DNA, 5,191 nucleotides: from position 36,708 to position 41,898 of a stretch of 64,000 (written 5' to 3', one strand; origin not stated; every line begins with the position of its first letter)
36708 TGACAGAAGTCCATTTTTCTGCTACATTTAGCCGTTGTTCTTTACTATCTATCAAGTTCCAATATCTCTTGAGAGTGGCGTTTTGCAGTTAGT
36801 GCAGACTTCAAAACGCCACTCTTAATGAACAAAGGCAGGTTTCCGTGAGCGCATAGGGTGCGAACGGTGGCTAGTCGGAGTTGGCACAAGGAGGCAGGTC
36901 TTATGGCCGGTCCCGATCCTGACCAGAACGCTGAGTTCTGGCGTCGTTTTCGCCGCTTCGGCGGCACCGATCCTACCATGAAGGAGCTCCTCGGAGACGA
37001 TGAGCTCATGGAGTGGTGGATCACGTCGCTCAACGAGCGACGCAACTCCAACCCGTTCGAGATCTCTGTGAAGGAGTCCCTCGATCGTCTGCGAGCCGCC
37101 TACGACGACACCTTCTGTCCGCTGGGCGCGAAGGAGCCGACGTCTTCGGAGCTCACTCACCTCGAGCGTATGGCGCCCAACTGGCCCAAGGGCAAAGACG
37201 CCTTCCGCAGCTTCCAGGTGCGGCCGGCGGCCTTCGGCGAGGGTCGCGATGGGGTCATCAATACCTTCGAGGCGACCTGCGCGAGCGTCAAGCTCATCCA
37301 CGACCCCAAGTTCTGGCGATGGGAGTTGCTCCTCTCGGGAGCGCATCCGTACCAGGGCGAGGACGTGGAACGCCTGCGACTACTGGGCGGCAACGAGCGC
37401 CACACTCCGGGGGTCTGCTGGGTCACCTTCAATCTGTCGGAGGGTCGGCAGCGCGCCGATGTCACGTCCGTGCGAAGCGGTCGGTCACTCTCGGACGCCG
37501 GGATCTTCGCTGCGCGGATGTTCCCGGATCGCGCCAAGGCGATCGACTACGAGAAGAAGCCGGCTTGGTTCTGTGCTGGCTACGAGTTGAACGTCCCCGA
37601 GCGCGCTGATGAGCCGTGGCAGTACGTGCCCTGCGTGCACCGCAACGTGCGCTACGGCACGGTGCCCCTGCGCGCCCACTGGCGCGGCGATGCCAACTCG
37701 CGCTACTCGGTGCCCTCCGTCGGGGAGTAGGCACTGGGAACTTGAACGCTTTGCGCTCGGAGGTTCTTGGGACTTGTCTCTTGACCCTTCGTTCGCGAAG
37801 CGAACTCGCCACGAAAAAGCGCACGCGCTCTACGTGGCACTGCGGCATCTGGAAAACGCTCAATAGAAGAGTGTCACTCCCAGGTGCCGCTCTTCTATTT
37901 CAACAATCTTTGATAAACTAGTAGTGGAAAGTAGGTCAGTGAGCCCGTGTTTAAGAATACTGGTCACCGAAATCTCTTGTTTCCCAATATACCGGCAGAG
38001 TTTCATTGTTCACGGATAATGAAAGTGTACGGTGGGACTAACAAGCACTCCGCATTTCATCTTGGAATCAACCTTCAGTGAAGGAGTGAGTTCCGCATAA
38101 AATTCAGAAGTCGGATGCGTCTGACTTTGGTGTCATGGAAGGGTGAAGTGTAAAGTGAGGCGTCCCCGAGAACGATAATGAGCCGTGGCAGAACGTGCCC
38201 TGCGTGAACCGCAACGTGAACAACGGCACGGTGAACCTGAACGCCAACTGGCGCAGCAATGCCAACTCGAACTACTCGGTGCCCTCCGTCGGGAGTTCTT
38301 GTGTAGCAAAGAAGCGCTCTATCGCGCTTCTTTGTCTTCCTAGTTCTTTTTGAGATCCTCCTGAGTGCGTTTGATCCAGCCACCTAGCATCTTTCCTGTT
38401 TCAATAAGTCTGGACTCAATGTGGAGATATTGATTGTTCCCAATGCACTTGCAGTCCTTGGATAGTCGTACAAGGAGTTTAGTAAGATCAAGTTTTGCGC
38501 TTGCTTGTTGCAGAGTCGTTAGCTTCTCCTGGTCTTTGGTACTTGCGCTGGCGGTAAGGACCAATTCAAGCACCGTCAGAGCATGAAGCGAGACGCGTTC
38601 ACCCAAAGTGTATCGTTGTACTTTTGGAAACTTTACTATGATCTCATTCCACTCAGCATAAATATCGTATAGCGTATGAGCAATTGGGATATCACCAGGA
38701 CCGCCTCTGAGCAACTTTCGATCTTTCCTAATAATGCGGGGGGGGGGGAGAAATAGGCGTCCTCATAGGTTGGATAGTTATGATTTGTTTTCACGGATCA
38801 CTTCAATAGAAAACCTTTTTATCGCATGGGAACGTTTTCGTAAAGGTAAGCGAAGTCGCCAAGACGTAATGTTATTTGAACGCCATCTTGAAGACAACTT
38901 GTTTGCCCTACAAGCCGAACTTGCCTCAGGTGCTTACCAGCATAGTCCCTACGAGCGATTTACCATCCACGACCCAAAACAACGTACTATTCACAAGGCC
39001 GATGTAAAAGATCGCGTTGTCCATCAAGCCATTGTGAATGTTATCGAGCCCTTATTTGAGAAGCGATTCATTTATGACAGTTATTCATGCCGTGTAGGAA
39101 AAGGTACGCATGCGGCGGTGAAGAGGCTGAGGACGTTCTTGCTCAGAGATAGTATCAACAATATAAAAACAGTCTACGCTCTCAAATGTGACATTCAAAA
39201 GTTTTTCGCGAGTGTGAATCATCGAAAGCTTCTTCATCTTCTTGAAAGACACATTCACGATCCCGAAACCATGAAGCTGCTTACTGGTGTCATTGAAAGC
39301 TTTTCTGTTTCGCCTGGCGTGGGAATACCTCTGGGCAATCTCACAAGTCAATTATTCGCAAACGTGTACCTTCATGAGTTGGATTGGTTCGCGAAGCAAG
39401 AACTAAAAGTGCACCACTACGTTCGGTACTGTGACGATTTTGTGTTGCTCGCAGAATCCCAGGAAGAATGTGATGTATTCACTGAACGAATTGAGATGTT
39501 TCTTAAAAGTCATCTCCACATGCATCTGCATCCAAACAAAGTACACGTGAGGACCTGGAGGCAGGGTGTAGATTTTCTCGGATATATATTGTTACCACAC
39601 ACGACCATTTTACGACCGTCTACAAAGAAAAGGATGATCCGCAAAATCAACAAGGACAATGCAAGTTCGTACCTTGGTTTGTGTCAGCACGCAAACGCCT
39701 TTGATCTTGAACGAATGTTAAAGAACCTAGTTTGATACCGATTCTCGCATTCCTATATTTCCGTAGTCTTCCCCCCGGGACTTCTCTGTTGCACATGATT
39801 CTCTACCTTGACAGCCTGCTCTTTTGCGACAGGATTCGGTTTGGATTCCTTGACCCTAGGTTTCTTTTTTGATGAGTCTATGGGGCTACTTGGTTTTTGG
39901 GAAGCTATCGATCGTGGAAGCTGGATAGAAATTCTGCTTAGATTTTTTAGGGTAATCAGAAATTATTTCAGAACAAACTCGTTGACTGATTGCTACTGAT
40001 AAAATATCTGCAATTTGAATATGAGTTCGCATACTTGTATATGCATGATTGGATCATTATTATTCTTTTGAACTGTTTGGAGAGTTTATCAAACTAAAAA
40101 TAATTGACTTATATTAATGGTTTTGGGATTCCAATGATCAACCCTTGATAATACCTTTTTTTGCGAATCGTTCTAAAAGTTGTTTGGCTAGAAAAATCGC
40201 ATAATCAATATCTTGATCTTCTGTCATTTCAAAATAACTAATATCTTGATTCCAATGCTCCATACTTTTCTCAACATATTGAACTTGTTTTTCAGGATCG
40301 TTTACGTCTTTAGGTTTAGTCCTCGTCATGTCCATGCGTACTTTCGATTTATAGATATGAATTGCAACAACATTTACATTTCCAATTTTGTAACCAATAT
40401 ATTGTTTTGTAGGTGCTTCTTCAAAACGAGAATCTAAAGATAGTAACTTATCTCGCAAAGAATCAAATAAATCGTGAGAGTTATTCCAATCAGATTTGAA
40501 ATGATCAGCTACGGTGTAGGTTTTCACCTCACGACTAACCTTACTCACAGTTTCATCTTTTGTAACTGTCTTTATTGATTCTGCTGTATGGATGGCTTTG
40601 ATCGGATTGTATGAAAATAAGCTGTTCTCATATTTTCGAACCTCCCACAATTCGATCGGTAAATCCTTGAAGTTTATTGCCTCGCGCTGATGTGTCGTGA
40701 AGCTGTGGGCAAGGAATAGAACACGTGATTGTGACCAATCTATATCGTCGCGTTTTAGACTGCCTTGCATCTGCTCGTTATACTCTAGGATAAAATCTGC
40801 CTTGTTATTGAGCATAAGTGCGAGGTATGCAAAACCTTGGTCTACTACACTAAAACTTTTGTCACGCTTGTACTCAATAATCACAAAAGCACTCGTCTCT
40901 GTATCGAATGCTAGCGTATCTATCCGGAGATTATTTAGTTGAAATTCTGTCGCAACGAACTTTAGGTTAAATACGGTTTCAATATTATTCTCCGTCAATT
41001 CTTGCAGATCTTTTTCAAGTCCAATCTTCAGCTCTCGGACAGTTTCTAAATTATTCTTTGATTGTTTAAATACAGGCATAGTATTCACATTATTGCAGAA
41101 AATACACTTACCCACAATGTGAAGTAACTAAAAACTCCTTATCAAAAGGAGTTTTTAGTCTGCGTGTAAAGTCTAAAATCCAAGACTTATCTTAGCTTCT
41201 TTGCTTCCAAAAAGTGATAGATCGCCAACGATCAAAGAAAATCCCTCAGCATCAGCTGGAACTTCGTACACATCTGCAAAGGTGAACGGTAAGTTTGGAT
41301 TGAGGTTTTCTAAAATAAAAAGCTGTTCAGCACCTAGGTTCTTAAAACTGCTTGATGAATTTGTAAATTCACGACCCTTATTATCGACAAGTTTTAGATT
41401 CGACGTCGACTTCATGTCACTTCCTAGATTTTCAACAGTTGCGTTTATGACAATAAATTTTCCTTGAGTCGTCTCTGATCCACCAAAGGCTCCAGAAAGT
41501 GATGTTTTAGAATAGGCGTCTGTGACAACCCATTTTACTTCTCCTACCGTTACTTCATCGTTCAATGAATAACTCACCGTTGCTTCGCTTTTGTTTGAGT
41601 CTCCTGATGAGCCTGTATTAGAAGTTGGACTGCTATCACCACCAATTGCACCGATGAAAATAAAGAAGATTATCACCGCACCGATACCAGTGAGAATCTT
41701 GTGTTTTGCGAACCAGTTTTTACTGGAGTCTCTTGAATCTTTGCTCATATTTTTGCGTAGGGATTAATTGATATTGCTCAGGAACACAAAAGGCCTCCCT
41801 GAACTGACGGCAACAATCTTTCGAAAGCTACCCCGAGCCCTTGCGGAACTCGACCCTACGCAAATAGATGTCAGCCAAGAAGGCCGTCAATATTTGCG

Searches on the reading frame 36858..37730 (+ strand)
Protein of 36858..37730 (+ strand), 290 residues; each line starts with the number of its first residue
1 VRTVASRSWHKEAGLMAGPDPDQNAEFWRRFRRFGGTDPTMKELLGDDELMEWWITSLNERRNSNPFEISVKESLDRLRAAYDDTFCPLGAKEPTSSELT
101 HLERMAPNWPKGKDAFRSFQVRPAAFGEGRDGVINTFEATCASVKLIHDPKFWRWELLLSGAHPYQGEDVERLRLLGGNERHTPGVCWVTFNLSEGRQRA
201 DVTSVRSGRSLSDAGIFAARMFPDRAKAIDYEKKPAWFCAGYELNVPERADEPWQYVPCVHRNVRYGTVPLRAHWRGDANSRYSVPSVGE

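Call 4: search_protein_families(library=pfam, proteins=[window:36858-37730:+], max_evalue=0.01)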
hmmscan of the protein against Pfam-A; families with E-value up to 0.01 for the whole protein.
window:36858-37730:+ (290 aa): 0 families

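Call 5: search_protein_families(library=ncbifam, proteins=[window:36858-37730:+], max_evalue=0.01)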
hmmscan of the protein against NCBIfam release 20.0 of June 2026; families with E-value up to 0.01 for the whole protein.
window:36858-37730:+ (290 aa): 0 families

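Call 55: find_related_loci(query=window:36903-37730:+, collection=viral_contigs, flank=6000)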
Query window:36903-37730:+ (275 aa) in viral_contigs; peptide patterns used: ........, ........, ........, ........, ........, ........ (x = any residue, [..] = any of these).
4 stretches matched a pattern, but none encodes a relative of the query by tblastn (E <= 1e-3).

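Call 56: search_solved_structures(query=window:36903-37730:+, max_evalue=1)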
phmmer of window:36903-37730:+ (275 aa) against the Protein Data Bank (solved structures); distinct sequences matched with E-value up to 1: 0.

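Call 84: search_protein_families(library=phrogs, proteins=[window:36903-37730:+], max_evalue=0.001)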
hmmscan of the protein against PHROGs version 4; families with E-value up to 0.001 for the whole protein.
window:36903-37730:+ (275 aa): 0 families

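Call 96: search_dna_similar(query=window:36903-37730:+, collection=phages, mode=protein, max_rows=8, max_evalue=0.001)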
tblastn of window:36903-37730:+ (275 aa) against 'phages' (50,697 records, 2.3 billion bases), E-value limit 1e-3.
No match.
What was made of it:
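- The DGR target has no match in phage records (call 96).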

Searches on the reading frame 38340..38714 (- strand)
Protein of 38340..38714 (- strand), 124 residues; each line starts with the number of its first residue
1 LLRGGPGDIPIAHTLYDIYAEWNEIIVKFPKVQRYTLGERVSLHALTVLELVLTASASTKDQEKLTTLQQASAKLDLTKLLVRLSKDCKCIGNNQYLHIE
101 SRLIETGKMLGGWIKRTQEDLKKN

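Call 18: search_protein_families(library=pfam, proteins=[window:38340-38714:-], max_evalue=0.001)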
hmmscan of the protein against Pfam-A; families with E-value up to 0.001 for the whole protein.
window:38340-38714:- (124 aa): 2 families
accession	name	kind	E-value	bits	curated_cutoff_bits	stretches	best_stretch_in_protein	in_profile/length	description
PF22296.2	bAvd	-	5.7e-16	59.4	40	1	23-116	15-106/107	bAvd-like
PF05635.17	23S_rRNA_IVP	-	3.2e-05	24.6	33.8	1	19-111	13-105/106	23S rRNA-intervening sequence protein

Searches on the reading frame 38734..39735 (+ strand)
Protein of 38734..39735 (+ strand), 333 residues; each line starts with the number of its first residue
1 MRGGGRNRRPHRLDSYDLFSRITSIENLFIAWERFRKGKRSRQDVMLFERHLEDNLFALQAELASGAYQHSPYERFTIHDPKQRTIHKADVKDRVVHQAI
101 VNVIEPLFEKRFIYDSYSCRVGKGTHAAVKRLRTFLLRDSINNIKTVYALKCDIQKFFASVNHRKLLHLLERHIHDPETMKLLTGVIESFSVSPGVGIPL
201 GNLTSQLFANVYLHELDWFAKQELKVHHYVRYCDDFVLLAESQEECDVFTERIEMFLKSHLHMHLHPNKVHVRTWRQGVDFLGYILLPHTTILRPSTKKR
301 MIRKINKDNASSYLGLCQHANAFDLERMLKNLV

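Call 14: find_encoding_contigs(protein=window:38734-39735:+, flank=10000, max_places=4)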
Protein window:38734-39735:+ (333 aa): no gene with exactly this product is on record in the collection.

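Call 18: search_protein_families(library=pfam, proteins=[window:38734-39735:+], max_evalue=0.001)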
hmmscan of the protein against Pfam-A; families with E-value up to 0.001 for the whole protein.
window:38734-39735:+ (333 aa): 1 family
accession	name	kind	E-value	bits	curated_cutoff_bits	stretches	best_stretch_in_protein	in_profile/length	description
PF00078.32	RVT_1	-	3.2e-22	79.7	29.6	1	82-286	8-205/205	Reverse transcriptase (RNA-dependent DNA polymerase)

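Call 82: find_related_loci(query=window:38734-39735:+, collection=viral_contigs, flank=5000)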
Query window:38734-39735:+ (333 aa) in viral_contigs; peptide patterns used: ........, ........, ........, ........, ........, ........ (x = any residue, [..] = any of these).
9 stretches matched a pattern; 5 encode a relative of the query (tblastn E <= 1e-3); 5 distinct loci.
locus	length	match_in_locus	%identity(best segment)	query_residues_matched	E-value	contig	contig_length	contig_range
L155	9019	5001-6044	37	17-332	1e-67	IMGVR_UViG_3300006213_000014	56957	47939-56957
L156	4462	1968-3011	37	17-332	6e-67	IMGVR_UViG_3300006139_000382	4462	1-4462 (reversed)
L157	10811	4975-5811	41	3-283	2e-61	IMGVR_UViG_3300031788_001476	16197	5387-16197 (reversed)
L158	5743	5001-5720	44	17-239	1e-58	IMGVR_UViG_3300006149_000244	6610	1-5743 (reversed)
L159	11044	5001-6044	37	17-332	1e-67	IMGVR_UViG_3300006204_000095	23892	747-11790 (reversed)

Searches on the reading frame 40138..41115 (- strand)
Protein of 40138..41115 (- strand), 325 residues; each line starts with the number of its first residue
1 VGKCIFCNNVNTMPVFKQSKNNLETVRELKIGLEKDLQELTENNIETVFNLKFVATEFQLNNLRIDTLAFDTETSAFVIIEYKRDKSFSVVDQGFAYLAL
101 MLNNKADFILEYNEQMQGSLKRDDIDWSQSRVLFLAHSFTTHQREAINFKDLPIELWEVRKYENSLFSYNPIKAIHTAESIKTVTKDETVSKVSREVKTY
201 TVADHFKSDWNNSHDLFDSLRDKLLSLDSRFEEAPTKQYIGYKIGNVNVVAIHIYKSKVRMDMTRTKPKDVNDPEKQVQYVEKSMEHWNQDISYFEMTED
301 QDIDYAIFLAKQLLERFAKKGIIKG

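Call 18: search_protein_families(library=pfam, proteins=[window:40138-41115:-], max_evalue=0.001)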
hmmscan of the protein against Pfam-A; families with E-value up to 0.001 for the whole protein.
window:40138-41115:- (325 aa): 1 family
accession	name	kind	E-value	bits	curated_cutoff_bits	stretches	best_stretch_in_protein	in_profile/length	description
PF18899.5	DUF5655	-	5.1e-07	30.2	24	1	203-288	2-85/109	Domain of unknown function (DUF5655)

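Call 84: search_protein_families(library=phrogs, proteins=[window:40138-41115:-], max_evalue=0.001)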
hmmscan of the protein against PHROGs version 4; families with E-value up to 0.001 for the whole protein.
window:40138-41115:- (325 aa): 0 families

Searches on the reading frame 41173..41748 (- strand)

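Call 18: search_protein_families(library=pfam, proteins=[window:41173-41748:-], max_evalue=0.001)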
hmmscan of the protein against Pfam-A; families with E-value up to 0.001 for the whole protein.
window:41173-41748:- (191 aa): 1 family
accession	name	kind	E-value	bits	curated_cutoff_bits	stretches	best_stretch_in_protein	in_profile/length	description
PF11611.13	DUF4352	-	1.9e-11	44.8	25.9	1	60-181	1-118/122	Domain of unknown function (DUF4352)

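Call 84: search_protein_families(library=phrogs, proteins=[window:41173-41748:-], max_evalue=0.001)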
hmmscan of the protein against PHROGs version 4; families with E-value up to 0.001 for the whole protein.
window:41173-41748:- (191 aa): 1 family
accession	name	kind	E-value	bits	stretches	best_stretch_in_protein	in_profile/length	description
phrog_806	-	unknown function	5.8e-23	82.9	1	17-189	4-185/187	-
